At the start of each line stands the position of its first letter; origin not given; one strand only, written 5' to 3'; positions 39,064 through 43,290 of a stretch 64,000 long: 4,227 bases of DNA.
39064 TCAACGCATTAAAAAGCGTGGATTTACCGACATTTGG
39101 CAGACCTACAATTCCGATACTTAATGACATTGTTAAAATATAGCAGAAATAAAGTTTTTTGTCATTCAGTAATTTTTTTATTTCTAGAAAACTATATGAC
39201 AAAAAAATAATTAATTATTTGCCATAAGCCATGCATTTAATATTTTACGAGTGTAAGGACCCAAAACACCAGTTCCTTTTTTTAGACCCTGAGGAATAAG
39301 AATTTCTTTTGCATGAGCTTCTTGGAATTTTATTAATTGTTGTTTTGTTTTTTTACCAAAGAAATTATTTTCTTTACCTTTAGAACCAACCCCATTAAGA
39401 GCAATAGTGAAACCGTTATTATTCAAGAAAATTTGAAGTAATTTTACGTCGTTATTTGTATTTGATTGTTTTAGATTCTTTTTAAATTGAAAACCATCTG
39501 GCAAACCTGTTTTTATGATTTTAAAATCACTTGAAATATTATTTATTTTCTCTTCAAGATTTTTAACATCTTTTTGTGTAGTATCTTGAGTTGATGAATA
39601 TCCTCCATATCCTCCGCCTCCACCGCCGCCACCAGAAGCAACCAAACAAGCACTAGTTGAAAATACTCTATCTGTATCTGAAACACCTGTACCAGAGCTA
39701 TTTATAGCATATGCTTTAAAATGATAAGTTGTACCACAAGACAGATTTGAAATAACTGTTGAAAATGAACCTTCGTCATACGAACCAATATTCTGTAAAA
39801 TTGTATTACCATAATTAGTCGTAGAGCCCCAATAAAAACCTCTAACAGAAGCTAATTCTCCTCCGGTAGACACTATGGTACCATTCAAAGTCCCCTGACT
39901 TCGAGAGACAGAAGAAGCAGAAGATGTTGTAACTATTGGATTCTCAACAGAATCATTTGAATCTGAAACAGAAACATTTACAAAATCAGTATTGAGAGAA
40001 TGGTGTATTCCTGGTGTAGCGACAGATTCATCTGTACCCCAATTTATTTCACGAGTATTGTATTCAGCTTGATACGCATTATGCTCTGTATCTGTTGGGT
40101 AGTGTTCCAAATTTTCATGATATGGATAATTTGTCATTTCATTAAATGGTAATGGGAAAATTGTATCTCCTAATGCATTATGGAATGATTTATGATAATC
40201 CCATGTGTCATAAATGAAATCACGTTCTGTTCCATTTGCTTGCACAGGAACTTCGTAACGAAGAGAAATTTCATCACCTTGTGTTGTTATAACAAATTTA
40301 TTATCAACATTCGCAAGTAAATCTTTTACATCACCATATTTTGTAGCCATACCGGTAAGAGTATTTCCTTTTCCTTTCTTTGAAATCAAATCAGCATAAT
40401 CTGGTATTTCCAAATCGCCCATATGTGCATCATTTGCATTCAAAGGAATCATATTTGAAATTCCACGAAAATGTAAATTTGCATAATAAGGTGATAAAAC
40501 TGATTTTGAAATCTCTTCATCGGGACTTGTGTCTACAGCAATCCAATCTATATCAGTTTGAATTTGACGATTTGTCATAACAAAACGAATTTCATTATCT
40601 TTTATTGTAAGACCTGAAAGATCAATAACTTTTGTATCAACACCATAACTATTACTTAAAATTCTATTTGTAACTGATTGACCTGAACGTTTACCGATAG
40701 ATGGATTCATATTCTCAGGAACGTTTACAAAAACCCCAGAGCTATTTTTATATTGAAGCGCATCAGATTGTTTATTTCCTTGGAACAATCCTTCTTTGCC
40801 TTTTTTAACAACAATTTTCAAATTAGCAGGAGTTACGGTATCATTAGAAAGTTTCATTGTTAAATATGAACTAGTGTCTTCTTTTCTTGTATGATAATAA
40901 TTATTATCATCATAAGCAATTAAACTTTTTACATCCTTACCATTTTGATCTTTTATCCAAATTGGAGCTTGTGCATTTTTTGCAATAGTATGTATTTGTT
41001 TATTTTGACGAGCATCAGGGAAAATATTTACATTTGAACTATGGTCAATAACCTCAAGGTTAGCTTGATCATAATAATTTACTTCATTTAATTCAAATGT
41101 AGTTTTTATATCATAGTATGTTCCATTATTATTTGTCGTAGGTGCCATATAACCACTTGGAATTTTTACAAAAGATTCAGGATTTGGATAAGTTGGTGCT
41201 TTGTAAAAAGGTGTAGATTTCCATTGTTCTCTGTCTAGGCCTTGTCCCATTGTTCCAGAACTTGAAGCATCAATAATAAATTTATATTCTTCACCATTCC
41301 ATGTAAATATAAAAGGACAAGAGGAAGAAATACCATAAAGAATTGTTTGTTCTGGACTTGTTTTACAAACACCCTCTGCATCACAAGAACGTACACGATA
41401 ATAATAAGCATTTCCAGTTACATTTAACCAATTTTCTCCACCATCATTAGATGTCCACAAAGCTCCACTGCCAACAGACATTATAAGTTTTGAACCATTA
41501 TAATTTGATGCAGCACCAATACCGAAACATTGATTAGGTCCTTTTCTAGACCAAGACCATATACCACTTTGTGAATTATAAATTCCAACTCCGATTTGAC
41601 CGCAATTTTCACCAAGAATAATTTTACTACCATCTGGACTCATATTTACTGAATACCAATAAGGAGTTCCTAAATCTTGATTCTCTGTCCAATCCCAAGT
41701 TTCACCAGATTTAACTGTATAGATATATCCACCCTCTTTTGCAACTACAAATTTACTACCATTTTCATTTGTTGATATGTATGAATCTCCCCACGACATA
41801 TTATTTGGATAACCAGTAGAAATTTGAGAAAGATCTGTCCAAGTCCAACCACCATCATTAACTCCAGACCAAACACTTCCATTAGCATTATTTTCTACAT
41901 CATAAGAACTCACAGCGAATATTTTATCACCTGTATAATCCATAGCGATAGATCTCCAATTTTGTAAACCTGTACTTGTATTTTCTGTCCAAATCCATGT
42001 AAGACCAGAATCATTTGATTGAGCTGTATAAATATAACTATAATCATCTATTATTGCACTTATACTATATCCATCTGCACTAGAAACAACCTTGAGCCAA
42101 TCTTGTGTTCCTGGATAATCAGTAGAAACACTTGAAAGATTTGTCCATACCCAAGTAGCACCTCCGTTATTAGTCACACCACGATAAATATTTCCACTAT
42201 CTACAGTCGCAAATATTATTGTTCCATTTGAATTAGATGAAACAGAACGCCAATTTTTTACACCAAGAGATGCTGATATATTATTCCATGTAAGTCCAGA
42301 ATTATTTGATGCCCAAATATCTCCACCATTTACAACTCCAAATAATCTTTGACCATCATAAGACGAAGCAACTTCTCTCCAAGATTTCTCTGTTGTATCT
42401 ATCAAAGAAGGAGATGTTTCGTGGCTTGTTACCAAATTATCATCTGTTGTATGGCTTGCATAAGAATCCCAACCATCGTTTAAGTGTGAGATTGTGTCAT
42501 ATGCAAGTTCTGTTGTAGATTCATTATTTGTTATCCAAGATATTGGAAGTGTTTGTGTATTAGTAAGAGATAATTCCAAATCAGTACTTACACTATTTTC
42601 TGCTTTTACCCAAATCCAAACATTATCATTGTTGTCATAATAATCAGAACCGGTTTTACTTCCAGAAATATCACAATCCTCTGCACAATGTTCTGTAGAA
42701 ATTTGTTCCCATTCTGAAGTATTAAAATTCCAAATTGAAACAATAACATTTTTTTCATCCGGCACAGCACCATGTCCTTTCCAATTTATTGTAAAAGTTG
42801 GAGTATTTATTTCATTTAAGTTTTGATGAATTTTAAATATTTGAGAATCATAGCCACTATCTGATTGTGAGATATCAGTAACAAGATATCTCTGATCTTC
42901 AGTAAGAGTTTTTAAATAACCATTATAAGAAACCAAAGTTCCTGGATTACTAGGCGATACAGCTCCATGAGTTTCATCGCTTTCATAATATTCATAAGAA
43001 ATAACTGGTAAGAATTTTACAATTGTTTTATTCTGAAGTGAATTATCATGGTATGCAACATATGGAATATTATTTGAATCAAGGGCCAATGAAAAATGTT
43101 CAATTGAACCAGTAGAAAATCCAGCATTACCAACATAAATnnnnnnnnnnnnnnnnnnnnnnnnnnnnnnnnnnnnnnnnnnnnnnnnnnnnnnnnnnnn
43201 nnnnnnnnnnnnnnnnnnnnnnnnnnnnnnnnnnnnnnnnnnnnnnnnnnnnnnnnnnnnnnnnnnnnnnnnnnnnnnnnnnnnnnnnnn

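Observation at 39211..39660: Giant protein ends in a peptidoglycan-binding domain preceded by a poly-Gly spacer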

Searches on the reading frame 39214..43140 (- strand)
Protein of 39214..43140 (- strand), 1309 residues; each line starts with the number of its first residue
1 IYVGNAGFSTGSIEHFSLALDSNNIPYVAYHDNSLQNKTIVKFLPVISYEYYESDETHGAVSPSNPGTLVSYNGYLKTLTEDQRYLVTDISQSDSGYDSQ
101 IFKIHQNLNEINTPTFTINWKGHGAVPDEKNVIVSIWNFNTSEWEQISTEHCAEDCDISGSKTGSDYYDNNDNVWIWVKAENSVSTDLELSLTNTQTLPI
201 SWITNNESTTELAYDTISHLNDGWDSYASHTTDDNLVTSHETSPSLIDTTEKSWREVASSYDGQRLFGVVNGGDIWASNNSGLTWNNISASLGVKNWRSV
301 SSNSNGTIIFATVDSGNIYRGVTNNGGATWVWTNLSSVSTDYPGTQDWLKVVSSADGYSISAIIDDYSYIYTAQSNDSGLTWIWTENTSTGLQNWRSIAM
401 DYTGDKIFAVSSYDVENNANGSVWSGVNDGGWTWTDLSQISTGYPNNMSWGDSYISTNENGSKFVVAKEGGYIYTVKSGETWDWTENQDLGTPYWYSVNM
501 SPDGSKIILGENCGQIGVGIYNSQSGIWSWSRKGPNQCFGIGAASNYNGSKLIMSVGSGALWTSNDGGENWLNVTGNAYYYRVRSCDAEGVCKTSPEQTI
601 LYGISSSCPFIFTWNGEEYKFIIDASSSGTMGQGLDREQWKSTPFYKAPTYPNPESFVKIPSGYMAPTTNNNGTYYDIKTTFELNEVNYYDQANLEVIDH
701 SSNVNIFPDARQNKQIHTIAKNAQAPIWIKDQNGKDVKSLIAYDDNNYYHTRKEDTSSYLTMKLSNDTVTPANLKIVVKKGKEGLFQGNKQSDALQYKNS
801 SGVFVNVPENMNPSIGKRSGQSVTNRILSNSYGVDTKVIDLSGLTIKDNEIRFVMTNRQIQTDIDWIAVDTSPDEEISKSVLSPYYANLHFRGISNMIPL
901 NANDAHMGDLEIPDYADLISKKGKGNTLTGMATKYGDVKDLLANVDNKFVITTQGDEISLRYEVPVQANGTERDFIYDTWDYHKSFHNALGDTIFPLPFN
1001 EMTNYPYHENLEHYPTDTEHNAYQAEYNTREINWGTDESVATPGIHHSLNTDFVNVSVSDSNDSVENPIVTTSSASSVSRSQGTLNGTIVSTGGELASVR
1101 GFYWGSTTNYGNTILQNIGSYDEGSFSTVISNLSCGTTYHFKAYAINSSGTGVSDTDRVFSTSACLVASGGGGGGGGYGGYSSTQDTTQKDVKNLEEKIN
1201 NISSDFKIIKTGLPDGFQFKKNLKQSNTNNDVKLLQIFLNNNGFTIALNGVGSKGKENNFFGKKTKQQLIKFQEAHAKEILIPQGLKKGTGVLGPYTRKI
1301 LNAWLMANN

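Call 7: search_protein_families(library=pfam, proteins=[window:39214-43140:-], max_evalue=0.1)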
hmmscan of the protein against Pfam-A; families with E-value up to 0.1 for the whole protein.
window:39214-43140:- (1309 aa): 1 family
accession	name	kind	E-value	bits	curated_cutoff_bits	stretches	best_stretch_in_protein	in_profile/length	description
PF01471.23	PG_binding_1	-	5.4e-05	23.7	23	1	1229-1276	2-41/57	Putative peptidoglycan binding domain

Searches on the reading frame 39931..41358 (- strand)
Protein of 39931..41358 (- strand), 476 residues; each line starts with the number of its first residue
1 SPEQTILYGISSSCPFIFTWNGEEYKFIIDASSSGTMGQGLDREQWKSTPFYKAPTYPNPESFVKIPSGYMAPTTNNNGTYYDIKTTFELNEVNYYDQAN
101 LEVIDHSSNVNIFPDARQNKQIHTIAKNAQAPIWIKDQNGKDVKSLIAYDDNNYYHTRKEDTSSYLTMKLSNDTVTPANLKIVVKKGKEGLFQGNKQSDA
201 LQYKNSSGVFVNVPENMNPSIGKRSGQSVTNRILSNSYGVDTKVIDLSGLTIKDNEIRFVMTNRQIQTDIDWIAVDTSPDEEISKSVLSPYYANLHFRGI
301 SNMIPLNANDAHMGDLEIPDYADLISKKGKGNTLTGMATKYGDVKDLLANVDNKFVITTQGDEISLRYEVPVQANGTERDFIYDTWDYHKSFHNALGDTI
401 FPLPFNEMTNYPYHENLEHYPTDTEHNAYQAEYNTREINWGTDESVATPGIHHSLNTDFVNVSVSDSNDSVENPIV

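Call 46: find_homologous_proteins(query=window:39931-41358:-, max_evalue=0.001)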
Query window:39931-41358:- (476 aa): 5 proteins with E <= 0.001 among 4304 candidates.
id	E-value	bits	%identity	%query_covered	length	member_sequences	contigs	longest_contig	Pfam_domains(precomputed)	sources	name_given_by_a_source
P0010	9.8e-106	372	60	63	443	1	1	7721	PF01471.24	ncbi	ncbi:MAG: peptidoglycan-binding domain-containing protein, partial [bacterium]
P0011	4.4e-53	199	34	95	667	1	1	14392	PF27237.1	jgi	jgi:hypothetical protein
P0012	7.8e-50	188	32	96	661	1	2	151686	PF27237.1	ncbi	-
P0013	3.5e-48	183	32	95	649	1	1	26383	PF27237.1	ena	-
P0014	4.8e-34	136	34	67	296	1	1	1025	-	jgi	jgi:hypothetical protein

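Call 47: search_protein_families(library=pfam, proteins=[P0011, P0012, P0013, window:39931-41358:-], max_evalue=1)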
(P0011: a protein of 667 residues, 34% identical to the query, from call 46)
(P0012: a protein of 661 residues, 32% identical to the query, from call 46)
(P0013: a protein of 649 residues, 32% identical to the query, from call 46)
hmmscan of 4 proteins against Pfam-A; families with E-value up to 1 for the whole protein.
P0011 (667 aa): 2 families
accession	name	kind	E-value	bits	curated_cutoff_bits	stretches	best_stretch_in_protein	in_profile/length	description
PF24897.1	DUF7744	-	0.074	13.6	27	1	299-362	9-69/101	Domain of unknown function (DUF7744)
PF09646.16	Gp37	-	0.11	12.7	27.3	1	323-374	66-117/143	Gp37 protein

P0012 (661 aa): 0 families

P0013 (649 aa): 2 families
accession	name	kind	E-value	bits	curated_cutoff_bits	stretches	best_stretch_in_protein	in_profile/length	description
PF15102.11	TMEM154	-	0.0064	16.8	30.3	1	576-646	21-93/153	TMEM154 protein family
PF17203.10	sCache_3_2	-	0.22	12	28.4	0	587-634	75-124/140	Single cache domain 3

window:39931-41358:- (476 aa): 0 families

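Call 52: find_encoding_contigs(protein=P0012, flank=6000, max_places=2)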
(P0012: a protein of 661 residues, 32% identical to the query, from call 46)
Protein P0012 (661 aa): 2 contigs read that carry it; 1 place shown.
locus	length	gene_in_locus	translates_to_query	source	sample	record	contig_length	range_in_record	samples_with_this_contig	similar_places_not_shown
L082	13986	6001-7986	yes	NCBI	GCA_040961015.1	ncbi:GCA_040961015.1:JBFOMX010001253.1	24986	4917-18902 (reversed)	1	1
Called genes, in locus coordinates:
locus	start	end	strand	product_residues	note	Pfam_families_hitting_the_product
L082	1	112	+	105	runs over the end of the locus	PF01990:ATP-synt_F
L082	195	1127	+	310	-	PF02729:OTCace_N, PF00185:OTCace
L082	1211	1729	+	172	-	-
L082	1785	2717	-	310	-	-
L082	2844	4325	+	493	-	PF00701:DHDPS, PF08714:Fae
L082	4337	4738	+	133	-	PF01451:LMWPc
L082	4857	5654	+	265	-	PF02567:PhzC-PhzF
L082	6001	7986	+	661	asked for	PF27237:AF_1625_C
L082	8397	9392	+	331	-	PF04055:Radical_SAM, PF12345:DUF3641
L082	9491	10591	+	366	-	PF04055:Radical_SAM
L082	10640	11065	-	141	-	-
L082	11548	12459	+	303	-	PF00753:Lactamase_B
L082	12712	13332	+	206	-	PF08713:DNA_alkylation, PF13646:HEAT_2 (weak), PF02985:HEAT (faint), PF13646:HEAT_2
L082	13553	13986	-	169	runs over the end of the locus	-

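Call 56: predict_structure(alignment_id=A3)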
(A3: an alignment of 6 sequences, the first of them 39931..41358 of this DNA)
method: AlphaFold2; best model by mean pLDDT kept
length: 476 residues; sequences in the alignment: 6
mean_pLDDT: 45.8   pTM: 0.48
mean pLDDT of the five models: 45.8, 35.7, 31.4, 30.3, 26.9
residues with pLDDT >= 90: 0; 70-90: 74; 50-70: 115; < 50: 287
segments of 3 or more residues with pLDDT < 50: 1-61, 88-93, 116-120, 129-132, 144-163, 172-174, 186-199, 218-241, 263-271, 298-342, 350-354, 389-476
pLDDT, mean of each block of 10 residues (from residue 1): 26 26 27 21 27 28 58 72 61 58 78 55 62 54 43 34 54 52 51 39 80 60 28 27 63 71 45 60 78 58 34 29 26 27 60 51 70 79 59 30 30 29 37 29 30 26 27 23
secondary structure, 60 per line:
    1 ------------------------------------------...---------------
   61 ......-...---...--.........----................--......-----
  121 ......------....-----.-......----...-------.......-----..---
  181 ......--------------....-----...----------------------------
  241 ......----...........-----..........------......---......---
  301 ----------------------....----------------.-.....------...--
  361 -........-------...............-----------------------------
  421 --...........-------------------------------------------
elements in order: E61-66 E74-76 E79-87 E92-107 E110-115 E121-126 E133-136 E147-149 E154-156 E164-170 E181-186 E201-204 E210-212 E241-246 E256-261 E270-276 E283-288 E292-297 H323-326 H345-349 E356-358 E362-369 E377-391 H423-433
